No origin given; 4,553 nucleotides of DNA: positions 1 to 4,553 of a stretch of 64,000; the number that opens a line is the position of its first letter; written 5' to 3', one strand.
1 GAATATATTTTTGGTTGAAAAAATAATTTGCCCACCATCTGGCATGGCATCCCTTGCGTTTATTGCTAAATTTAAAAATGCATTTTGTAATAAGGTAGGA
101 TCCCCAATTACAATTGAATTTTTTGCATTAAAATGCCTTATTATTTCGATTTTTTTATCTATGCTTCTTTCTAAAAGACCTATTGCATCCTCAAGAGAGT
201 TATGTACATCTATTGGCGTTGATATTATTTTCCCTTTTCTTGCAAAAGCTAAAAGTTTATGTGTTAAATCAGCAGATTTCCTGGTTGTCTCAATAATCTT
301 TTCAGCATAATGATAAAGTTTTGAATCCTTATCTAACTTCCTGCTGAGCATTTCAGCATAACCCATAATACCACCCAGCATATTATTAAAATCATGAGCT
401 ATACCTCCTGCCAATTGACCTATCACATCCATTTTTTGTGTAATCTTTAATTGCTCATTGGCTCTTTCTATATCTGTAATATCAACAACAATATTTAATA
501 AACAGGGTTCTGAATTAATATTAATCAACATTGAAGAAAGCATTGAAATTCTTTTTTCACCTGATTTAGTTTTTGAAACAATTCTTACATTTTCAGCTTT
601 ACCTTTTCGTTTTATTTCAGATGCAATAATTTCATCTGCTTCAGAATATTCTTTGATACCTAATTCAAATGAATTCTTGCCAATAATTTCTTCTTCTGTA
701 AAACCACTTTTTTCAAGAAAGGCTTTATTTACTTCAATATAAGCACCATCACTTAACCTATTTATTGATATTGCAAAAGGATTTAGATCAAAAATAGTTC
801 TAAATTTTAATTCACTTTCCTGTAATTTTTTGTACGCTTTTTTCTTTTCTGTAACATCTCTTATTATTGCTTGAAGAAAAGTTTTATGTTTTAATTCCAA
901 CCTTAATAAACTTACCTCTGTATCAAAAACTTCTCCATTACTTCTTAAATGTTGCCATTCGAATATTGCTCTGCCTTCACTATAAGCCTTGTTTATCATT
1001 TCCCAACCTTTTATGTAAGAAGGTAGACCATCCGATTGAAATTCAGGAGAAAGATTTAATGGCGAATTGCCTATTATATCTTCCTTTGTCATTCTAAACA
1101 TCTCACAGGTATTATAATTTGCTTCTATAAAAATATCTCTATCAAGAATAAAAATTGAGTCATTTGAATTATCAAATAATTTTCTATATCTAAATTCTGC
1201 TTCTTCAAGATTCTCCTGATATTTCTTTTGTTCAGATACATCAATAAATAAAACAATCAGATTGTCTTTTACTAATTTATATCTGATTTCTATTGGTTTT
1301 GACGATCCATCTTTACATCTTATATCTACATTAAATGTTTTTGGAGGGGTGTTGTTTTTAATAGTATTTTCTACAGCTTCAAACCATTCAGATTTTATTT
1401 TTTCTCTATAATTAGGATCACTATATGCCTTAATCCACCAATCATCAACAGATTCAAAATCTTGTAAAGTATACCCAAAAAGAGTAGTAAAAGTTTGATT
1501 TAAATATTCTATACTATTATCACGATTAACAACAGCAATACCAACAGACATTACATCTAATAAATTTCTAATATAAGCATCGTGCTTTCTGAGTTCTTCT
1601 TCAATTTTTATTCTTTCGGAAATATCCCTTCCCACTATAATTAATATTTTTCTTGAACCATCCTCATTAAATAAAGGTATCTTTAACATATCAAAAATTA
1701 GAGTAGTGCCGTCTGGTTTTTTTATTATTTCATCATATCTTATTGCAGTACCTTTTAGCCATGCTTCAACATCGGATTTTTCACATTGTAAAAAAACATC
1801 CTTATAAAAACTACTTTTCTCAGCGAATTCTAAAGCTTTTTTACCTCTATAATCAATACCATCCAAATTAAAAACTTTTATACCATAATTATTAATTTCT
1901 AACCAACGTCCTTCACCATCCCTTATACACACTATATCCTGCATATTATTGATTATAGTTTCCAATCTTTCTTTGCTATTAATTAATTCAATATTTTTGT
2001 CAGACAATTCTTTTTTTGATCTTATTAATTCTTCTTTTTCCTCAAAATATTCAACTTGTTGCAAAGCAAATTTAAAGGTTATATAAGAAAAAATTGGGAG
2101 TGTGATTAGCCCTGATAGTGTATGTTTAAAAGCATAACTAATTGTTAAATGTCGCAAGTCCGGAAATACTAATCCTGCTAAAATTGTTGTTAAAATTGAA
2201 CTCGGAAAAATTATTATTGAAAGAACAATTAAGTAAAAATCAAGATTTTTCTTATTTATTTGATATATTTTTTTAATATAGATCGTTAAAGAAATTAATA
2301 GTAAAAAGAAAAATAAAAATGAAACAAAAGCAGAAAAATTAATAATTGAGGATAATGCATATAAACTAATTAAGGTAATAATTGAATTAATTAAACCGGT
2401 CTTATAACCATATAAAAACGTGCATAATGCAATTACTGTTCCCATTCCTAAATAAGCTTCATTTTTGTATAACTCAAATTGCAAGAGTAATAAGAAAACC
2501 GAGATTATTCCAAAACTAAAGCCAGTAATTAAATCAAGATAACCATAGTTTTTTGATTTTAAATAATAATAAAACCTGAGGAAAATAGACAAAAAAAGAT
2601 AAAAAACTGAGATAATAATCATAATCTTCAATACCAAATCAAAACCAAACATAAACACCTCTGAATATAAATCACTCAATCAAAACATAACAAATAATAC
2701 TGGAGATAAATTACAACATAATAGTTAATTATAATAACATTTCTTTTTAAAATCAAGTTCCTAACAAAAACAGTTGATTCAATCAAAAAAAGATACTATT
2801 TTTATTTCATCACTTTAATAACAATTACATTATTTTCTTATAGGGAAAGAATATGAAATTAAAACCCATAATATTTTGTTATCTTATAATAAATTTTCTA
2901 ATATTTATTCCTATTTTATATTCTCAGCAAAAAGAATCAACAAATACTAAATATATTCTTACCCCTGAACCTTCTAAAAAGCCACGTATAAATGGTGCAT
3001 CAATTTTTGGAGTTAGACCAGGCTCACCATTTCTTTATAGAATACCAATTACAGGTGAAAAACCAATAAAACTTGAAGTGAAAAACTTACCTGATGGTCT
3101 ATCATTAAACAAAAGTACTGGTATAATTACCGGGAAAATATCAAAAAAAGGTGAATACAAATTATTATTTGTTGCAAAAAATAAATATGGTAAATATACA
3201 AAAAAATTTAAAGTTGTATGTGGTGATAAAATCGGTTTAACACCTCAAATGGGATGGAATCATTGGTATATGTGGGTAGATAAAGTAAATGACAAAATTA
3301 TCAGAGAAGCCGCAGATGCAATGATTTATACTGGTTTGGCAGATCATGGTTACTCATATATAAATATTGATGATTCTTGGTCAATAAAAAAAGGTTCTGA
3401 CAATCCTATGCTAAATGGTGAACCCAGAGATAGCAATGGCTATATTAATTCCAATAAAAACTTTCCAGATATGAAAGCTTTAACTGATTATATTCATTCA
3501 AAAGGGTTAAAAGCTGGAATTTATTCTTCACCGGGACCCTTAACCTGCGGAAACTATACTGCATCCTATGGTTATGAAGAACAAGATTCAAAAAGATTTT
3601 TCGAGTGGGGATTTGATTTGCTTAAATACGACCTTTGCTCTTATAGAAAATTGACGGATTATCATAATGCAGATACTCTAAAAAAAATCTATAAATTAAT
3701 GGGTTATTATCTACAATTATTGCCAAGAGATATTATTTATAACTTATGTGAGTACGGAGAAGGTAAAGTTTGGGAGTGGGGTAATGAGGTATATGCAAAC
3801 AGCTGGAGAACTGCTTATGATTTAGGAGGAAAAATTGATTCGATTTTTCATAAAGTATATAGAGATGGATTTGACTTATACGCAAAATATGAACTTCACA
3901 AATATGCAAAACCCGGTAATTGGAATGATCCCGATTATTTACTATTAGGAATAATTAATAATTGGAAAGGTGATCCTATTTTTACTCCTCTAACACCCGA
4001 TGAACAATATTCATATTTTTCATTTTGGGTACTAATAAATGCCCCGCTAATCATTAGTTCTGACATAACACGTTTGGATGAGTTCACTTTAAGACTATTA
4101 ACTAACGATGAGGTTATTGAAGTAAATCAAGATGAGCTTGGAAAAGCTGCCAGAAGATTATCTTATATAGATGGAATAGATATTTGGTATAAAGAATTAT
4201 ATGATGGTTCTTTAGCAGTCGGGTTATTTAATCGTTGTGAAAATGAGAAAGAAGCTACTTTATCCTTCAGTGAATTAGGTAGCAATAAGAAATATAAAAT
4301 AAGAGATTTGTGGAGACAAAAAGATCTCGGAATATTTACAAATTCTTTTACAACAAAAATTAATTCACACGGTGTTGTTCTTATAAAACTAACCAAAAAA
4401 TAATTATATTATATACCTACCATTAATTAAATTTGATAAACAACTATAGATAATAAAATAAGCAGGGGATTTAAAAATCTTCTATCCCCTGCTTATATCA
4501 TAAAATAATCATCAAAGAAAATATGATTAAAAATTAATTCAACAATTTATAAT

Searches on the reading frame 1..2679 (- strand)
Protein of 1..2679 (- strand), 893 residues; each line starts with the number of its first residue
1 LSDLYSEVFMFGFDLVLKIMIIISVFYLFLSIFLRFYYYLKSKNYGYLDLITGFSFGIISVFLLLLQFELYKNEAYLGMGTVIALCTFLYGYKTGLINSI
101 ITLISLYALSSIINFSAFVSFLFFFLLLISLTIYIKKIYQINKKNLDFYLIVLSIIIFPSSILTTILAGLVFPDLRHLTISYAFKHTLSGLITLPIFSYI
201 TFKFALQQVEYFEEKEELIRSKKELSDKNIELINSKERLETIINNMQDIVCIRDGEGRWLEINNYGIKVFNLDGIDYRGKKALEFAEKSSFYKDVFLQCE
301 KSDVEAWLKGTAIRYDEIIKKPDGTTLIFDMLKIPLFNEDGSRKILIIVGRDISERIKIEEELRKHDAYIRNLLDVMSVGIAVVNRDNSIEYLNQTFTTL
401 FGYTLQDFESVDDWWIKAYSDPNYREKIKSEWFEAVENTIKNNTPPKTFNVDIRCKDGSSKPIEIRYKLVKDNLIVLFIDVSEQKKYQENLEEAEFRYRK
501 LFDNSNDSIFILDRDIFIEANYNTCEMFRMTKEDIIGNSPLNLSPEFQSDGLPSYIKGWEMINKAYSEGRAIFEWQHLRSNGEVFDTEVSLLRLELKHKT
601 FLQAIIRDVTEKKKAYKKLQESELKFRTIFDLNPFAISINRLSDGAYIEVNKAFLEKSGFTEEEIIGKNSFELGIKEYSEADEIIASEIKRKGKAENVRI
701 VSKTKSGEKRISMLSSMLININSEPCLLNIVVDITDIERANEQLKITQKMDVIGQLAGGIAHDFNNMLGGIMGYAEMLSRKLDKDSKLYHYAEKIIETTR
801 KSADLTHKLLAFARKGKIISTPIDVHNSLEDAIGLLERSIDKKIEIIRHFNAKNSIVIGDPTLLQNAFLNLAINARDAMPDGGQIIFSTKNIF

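Call 73: search_protein_families(library=pfam, proteins=[window:1-2679:-], max_evalue=0.00001)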
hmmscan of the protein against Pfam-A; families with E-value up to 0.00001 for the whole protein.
window:1-2679:- (893 aa): 6 families
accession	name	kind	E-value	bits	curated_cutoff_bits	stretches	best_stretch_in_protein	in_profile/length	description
PF13426.13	PAS_9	-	2e-33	115.2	27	3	507-611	2-103/103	PAS domain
PF00989.32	PAS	-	1.9e-27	95.9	22.6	1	237-353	1-113/113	PAS fold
PF08448.16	PAS_4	-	8.4e-26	90.8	23.1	1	244-356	2-108/110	PAS fold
PF13188.13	PAS_8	-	2.2e-25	88.1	21.8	1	369-423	2-53/65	PAS domain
PF00512.31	HisKA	-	3.5e-10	40.2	26.9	1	754-815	3-63/66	His Kinase A (phospho-acceptor) domain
PF08447.18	PAS_3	-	8.3e-08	32.8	25.6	0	391-472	2-77/89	PAS fold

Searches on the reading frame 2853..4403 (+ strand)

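Call 27: search_protein_families(library=pfam, proteins=[window:2853-4403:+], max_evalue=0.001)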
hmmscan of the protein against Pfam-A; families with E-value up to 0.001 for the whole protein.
window:2853-4403:+ (516 aa): 4 families
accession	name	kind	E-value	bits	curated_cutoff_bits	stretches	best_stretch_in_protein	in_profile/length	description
PF16499.11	Melibiase_2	-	4.1e-41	141.6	23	1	130-427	1-284/284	Alpha galactosidase A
PF17801.7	Melibiase_C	-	1.4e-17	64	22.9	1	440-513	2-71/71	Alpha galactosidase C-terminal beta sandwich domain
PF05345.18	He_PIG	-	1.8e-07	31.9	24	1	52-121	11-93/96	Putative Ig domain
PF17450.8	Melibiase_2_C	-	2.7e-05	24.8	22.5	1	430-506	1-86/87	Alpha galactosidase A C-terminal beta sandwich domain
